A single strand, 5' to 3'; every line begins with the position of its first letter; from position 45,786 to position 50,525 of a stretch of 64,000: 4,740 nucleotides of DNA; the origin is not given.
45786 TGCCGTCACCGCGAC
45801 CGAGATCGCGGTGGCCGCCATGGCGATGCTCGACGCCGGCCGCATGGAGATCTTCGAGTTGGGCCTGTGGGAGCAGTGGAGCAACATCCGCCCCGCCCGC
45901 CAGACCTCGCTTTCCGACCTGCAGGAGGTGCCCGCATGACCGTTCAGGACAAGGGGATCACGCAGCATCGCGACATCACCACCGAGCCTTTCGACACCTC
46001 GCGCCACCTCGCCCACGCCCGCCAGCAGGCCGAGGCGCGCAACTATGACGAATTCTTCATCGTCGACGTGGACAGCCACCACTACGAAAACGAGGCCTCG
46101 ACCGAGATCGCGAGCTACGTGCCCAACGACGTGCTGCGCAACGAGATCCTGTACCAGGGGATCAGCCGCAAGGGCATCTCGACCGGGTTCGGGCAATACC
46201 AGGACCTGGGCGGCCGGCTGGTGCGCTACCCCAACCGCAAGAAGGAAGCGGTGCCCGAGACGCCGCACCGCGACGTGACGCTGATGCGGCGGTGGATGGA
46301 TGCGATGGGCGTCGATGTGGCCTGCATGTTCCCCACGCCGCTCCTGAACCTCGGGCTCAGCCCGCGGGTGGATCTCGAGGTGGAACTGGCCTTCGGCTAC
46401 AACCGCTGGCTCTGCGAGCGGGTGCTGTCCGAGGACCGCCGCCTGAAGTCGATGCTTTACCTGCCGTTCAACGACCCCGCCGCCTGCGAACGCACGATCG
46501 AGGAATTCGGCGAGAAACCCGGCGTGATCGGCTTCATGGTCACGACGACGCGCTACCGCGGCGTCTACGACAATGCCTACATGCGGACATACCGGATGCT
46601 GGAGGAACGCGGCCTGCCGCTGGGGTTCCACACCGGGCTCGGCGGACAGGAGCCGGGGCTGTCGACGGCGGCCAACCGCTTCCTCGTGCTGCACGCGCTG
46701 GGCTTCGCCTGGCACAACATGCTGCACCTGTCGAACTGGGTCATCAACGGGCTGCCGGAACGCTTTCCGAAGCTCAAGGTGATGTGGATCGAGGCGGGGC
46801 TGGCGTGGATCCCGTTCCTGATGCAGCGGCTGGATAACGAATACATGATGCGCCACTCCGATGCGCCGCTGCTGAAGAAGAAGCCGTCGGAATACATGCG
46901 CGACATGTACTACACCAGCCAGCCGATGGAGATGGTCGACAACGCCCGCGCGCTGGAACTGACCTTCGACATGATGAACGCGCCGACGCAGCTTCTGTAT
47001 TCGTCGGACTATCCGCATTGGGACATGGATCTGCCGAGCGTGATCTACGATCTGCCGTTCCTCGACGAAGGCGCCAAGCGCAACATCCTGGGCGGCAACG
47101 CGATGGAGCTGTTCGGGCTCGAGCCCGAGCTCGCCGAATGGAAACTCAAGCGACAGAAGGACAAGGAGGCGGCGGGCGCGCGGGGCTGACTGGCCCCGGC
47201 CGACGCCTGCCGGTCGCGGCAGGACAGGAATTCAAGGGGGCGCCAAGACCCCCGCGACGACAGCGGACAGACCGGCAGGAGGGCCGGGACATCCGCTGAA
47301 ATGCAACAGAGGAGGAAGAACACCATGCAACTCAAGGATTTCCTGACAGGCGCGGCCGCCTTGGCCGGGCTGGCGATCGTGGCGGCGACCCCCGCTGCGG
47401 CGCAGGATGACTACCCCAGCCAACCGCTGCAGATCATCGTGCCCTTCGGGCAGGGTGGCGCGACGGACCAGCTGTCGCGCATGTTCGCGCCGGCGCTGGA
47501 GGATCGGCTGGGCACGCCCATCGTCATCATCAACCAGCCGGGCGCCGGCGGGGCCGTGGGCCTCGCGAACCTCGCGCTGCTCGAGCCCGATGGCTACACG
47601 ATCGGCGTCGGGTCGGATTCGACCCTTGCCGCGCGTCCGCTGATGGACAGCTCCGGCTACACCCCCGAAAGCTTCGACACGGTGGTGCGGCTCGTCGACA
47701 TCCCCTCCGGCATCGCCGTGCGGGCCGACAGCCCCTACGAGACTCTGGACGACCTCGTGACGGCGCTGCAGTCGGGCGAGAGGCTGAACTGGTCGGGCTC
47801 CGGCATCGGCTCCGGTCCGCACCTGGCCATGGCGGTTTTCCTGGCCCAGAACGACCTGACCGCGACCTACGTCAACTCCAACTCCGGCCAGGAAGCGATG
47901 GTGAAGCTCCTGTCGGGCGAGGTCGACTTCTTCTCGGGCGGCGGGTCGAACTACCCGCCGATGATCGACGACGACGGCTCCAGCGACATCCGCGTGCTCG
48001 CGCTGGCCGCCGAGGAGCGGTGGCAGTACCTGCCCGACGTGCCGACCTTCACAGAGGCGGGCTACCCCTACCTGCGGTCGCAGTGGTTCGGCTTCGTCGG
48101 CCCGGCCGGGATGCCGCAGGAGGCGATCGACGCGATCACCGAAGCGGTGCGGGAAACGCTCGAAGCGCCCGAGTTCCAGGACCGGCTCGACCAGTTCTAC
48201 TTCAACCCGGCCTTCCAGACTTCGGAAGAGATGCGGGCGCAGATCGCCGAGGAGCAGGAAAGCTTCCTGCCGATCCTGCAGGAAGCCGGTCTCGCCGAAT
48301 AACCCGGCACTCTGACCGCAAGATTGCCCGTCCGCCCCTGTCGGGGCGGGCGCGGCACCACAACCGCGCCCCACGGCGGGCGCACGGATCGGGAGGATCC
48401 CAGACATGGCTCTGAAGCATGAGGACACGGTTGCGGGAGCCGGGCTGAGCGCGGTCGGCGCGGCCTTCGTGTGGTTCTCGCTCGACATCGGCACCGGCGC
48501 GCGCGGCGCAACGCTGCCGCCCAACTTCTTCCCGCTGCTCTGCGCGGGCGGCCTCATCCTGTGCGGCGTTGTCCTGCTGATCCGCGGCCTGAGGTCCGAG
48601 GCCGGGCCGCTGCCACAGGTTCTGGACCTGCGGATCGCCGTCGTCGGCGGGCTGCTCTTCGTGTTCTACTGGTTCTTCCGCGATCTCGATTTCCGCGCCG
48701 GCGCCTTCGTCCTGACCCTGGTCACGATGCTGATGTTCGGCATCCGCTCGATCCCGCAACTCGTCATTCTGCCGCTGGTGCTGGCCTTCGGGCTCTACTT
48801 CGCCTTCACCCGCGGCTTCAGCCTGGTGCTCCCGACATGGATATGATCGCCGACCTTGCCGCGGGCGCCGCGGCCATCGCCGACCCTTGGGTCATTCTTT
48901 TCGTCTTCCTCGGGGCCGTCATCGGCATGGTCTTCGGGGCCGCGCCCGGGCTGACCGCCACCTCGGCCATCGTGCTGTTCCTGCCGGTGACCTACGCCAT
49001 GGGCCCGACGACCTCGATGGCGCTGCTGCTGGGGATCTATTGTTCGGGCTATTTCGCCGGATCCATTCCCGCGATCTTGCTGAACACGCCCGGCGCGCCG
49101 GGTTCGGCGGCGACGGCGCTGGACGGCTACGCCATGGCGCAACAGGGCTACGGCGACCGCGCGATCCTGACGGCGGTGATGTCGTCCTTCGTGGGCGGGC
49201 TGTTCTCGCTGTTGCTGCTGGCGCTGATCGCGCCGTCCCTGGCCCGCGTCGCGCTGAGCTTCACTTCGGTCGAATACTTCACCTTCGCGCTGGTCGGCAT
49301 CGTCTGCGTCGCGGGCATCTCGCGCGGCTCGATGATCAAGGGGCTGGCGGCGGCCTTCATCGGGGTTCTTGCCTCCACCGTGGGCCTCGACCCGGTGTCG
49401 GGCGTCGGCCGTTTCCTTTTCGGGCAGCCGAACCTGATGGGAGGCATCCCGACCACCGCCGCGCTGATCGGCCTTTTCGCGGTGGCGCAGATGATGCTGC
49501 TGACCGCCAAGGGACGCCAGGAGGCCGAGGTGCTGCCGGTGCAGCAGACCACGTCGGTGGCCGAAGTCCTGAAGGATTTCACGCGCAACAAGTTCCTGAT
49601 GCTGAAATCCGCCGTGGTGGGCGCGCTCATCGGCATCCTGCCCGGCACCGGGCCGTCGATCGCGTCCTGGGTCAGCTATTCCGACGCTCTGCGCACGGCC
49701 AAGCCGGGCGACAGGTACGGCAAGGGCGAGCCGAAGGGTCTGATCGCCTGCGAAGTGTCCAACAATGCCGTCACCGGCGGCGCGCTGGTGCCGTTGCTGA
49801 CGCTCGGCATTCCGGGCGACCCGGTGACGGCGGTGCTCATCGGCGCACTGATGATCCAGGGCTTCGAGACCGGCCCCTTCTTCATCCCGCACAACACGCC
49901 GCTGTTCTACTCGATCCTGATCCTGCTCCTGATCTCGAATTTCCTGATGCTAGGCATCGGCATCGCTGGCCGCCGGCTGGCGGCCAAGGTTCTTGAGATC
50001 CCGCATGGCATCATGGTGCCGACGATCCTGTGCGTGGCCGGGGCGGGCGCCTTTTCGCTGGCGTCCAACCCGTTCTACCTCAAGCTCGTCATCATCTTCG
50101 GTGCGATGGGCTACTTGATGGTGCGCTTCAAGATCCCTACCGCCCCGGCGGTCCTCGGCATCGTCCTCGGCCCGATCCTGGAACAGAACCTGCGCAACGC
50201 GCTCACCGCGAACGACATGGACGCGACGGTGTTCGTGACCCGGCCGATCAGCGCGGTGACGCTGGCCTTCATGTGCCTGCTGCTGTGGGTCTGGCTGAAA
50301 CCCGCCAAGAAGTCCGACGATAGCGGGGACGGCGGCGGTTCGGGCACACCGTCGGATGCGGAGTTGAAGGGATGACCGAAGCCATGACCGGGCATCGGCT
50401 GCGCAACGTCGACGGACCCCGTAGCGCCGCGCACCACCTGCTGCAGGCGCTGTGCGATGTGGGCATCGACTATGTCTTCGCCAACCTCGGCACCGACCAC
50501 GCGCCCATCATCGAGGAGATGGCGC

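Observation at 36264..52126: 16-gene translationally coupled operon I cannot assign to a known pathway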

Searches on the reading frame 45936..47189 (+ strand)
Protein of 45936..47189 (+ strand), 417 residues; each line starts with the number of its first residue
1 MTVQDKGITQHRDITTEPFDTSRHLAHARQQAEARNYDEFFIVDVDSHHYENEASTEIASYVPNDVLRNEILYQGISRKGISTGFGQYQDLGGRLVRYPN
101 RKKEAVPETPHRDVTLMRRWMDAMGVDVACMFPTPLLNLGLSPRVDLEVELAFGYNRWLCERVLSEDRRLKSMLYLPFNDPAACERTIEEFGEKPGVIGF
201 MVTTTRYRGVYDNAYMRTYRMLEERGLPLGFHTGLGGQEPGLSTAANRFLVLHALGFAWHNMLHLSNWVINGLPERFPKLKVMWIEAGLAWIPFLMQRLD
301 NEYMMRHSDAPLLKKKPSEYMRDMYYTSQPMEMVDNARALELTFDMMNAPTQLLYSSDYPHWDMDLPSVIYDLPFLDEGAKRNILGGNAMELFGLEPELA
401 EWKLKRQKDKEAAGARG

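Call 6: search_protein_families(library=pfam, proteins=[window:45936-47189:+], max_evalue=0.01)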
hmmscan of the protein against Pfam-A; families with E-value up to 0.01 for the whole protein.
window:45936-47189:+ (417 aa): 1 family
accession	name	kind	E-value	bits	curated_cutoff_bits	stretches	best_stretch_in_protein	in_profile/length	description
PF04909.20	Amidohydro_2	-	7e-24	85.5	26.4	1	145-395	55-289/289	Amidohydrolase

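Call 8: search_protein_families(library=ncbifam, proteins=[window:45936-47189:+], max_evalue=0.001)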
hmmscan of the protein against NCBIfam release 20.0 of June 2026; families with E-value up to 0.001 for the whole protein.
window:45936-47189:+ (417 aa): 0 families

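Call 16: search_solved_structures(query=window:45936-47189:+, max_evalue=0.001)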
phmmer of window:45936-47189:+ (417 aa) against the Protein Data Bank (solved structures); distinct sequences matched with E-value up to 0.001: 33.
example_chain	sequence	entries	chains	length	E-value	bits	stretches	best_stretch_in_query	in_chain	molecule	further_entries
8sm7_A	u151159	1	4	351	6.2e-40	140.7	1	39-395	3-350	Amidohydrolase 2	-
8sm9_F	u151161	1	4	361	7.7e-32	114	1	151-395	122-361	Amidohydrolase 2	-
6m1w_B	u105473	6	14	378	3.9e-29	105.1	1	124-396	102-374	Amidohydrolase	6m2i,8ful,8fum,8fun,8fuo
8sm6_A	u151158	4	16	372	1.6e-28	103.1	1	39-393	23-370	Amidohydrolase family protein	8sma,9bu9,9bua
8sm8_G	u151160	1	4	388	8.3e-26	94.1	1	137-397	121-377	Putative amidohydrolase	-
6m1w_A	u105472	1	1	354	8.6e-17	64.4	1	149-370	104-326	Amidohydrolase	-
6m2i_A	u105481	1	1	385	1e-16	64.2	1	149-370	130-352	Amidohydrolase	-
8ful_A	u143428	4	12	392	1.1e-16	64.1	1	149-370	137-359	Amidohydrolase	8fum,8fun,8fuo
4icm_A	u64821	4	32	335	2.8e-14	56.2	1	121-394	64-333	5-carboxyvanillate decarboxylase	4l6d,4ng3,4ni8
6omp_A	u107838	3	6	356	1.9e-10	43.5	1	119-368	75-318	PtmU3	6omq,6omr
2wm1_A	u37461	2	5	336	1.6e-09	40.5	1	117-397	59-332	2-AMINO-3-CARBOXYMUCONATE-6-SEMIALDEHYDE DECARBOXYLASE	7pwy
4ofc_A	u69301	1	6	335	1.9e-09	40.2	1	117-397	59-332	2-amino-3-carboxymuconate-6-semialdehyde decarboxylase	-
4ign_A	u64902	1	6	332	2.5e-09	39.8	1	116-396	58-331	2-amino-3-carboxymuconate-6-semialdehyde decarboxylase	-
4igm_A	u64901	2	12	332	3.2e-09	39.5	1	117-396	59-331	2-amino-3-carboxymuconate-6-semialdehyde decarboxylase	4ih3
3nur_A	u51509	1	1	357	4.3e-09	39.1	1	149-396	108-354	Amidohydrolase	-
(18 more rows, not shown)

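Call 23: search_solved_structures(query=window:45936-47189:+, max_evalue=1e-25, show_alignments=4)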
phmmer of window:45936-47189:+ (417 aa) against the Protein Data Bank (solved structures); distinct sequences matched with E-value up to 1e-25: 5.
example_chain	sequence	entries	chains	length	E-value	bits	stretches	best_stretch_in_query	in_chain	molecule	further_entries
8sm7_A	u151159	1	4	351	6.2e-40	140.7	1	39-395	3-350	Amidohydrolase 2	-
8sm9_F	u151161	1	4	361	7.7e-32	114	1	151-395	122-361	Amidohydrolase 2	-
6m1w_B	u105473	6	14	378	3.9e-29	105.1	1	124-396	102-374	Amidohydrolase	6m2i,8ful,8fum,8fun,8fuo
8sm6_A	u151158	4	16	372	1.6e-28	103.1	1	39-393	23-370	Amidohydrolase family protein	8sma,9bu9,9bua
8sm8_G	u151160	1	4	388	8.3e-26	94.1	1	137-397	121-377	Putative amidohydrolase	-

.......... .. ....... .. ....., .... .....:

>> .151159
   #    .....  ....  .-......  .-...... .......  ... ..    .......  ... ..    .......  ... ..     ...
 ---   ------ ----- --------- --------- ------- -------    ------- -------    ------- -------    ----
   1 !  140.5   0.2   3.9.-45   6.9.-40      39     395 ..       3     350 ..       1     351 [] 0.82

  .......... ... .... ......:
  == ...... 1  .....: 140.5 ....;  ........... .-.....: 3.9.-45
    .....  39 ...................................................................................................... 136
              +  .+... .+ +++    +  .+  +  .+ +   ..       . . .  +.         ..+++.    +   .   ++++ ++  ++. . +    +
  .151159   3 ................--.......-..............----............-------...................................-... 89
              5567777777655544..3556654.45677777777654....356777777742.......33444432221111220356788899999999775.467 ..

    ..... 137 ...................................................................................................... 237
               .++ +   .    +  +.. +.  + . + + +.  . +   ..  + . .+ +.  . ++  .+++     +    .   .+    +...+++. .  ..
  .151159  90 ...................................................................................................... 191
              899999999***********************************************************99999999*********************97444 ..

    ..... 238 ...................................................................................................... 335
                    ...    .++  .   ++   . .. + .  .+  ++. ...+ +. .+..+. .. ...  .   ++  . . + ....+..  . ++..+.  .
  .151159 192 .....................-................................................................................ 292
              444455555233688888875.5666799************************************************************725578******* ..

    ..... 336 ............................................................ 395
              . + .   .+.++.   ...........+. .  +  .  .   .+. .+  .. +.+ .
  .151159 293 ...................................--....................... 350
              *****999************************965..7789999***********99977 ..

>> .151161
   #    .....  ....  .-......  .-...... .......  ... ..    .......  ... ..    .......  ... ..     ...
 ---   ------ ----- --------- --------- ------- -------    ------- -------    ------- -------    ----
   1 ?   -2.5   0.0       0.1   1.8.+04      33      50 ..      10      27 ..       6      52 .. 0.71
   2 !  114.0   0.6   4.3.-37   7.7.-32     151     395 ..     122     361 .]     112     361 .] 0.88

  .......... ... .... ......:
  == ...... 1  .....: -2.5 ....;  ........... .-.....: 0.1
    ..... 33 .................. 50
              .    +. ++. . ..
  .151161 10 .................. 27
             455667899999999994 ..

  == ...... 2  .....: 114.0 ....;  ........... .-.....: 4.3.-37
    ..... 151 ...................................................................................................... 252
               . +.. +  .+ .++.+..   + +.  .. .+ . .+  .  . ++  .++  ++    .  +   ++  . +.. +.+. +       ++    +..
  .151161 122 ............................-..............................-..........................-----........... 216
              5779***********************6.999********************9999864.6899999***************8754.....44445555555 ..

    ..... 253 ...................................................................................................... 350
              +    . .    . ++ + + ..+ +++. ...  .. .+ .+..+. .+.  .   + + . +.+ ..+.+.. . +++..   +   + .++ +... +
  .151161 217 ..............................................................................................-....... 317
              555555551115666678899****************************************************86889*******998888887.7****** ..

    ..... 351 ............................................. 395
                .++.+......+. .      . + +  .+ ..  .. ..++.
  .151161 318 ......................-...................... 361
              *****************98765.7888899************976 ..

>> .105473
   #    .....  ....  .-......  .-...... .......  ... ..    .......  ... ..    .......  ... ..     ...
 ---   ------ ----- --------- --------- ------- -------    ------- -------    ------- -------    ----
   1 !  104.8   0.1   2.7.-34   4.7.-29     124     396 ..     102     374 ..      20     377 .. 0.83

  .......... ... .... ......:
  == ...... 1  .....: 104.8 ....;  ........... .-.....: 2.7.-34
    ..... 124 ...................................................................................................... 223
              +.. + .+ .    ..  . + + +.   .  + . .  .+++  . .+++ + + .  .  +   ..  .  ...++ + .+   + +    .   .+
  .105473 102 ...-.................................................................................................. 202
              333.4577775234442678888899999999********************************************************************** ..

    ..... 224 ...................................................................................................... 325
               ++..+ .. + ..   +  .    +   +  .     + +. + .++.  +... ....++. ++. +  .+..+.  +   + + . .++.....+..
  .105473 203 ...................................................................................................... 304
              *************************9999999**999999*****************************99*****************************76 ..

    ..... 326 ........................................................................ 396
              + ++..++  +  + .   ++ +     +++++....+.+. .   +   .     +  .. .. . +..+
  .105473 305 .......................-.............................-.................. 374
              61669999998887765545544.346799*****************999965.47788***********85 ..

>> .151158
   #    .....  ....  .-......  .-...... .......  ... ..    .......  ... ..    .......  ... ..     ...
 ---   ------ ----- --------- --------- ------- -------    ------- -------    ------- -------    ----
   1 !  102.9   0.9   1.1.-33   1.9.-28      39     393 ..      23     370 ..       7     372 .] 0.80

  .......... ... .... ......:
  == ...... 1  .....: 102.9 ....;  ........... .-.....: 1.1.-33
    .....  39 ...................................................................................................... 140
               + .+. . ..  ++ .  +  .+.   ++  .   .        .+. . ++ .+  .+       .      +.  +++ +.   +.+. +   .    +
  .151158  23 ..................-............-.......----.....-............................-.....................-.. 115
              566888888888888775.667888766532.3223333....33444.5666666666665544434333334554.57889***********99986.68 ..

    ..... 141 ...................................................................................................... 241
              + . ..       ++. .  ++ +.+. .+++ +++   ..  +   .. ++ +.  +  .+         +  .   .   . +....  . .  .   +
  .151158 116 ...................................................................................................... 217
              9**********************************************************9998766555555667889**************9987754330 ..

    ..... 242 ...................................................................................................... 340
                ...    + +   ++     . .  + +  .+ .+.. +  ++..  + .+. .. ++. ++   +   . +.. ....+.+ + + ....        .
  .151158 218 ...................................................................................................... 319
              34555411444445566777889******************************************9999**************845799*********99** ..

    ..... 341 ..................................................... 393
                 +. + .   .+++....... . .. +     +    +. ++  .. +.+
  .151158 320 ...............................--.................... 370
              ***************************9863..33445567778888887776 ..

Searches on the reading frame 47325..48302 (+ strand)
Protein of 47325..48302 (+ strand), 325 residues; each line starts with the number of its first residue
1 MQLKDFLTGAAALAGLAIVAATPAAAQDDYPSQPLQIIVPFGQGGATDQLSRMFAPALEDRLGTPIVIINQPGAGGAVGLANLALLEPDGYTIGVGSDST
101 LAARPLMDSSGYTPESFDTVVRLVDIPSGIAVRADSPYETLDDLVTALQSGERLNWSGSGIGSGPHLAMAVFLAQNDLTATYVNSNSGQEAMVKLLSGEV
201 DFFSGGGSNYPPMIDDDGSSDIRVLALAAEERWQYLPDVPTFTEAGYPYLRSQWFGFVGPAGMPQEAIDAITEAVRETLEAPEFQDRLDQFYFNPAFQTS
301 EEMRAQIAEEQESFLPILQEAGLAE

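Call 6: search_protein_families(library=pfam, proteins=[window:47325-48302:+], max_evalue=0.01)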
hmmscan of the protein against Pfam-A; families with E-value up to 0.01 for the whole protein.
window:47325-48302:+ (325 aa): 2 families
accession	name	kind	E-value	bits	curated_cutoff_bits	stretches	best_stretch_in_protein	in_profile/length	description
PF03401.19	TctC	-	4.2e-43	148.3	27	1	52-323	3-274/274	Tripartite tricarboxylate transporter family receptor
PF12974.12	Phosphonate-bd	-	6.2e-05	22.9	27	1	130-226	89-185/242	ABC transporter, phosphonate, periplasmic substrate-binding protein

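Call 8: search_protein_families(library=ncbifam, proteins=[window:47325-48302:+], max_evalue=0.001)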
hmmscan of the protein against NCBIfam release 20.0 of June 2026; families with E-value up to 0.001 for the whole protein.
window:47325-48302:+ (325 aa): 1 family
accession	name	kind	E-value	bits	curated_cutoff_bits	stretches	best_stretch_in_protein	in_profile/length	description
TIGR02122.1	TRAP_TAXI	subfamily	3.8e-07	29.3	84.35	1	11-242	7-234/320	TAXI family TRAP transporter solute-binding subunit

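Call 48: search_solved_structures(query=window:47325-48302:+, max_evalue=1e-10)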
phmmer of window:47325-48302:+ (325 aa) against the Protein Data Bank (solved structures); distinct sequences matched with E-value up to 1e-10: 11.
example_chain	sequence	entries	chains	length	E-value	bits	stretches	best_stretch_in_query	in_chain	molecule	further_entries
2f5x_A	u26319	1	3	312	3.7e-37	131.6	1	28-323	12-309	BugD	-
2dvz_A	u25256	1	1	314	7.6e-36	127.2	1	26-312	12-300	Putative exported protein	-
4x9t_A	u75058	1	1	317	2.1e-33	119.2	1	26-323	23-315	Uncharacterized protein UPF0065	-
25hk_A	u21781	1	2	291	6.3e-32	114.4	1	28-287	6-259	Tripartite tricarboxylate transporter substrate binding protein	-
2qpq_A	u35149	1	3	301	9.4e-30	107.2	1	27-323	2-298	protein Bug27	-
6hke_A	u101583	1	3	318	1.6e-29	106.5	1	26-291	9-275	Possible TctC subunit of the Tripartite Tricarboxylate Transport(TTT) Family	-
5oei_A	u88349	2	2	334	4.6e-29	105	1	27-324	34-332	Uncharacterized protein family UPF0065:Tat pathway signal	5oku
8hka_A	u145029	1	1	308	5.3e-29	104.8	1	33-290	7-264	Periplasmic terephthalate binding protein (TBP)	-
8hkb_A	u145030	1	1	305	5.4e-29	104.7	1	33-290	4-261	Periplasmic terephthalate binding protein (TBP)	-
8hk9_D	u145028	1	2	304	7.1e-29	104.4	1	33-290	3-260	Periplasmic terephthalate binding protein (TBP)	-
7ndr_A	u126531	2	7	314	1.4e-27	100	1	32-296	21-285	Tripartite tricarboxylate transporter substrate binding protein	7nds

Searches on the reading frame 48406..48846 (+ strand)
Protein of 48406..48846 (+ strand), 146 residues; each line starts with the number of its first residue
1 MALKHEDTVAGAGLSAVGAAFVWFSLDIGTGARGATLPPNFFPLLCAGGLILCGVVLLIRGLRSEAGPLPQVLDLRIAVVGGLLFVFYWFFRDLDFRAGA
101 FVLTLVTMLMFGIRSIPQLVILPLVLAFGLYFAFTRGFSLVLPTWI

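Call 6: search_protein_families(library=pfam, proteins=[window:48406-48846:+], max_evalue=0.01)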
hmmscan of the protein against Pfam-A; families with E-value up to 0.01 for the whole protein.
window:48406-48846:+ (146 aa): 1 family
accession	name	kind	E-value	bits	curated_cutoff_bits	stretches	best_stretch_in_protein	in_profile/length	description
PF07331.16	TctB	-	1.2e-12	48.6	29.1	1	9-143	2-137/137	Tripartite tricarboxylate transporter TctB family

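Call 8: search_protein_families(library=ncbifam, proteins=[window:48406-48846:+], max_evalue=0.001)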
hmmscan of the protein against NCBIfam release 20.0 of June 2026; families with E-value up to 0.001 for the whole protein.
window:48406-48846:+ (146 aa): 0 families

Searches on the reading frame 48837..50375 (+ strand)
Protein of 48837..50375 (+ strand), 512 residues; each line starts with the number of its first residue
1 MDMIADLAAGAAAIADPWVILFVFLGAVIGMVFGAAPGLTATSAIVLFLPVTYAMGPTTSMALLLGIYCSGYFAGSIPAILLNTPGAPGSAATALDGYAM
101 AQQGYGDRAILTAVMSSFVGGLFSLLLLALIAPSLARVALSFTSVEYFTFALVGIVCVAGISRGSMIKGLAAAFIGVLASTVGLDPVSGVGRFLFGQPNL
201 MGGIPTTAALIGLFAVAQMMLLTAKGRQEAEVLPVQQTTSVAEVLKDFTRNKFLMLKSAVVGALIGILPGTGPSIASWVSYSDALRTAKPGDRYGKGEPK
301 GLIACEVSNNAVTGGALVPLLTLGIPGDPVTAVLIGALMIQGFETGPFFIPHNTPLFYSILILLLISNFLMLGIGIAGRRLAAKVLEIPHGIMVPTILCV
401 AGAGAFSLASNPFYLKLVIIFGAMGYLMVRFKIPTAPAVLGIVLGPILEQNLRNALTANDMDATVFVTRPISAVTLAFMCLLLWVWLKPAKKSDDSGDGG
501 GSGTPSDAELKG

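Call 6: search_protein_families(library=pfam, proteins=[window:48837-50375:+], max_evalue=0.01)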
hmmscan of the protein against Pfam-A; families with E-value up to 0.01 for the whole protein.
window:48837-50375:+ (512 aa): 1 family
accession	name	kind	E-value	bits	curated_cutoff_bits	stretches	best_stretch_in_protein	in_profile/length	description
PF01970.21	TctA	-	2.2e-132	442.1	28.9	1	20-440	1-423/423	Tripartite tricarboxylate transporter TctA family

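Call 8: search_protein_families(library=ncbifam, proteins=[window:48837-50375:+], max_evalue=0.001)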
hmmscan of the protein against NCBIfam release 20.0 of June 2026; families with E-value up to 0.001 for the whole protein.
window:48837-50375:+ (512 aa): 0 families
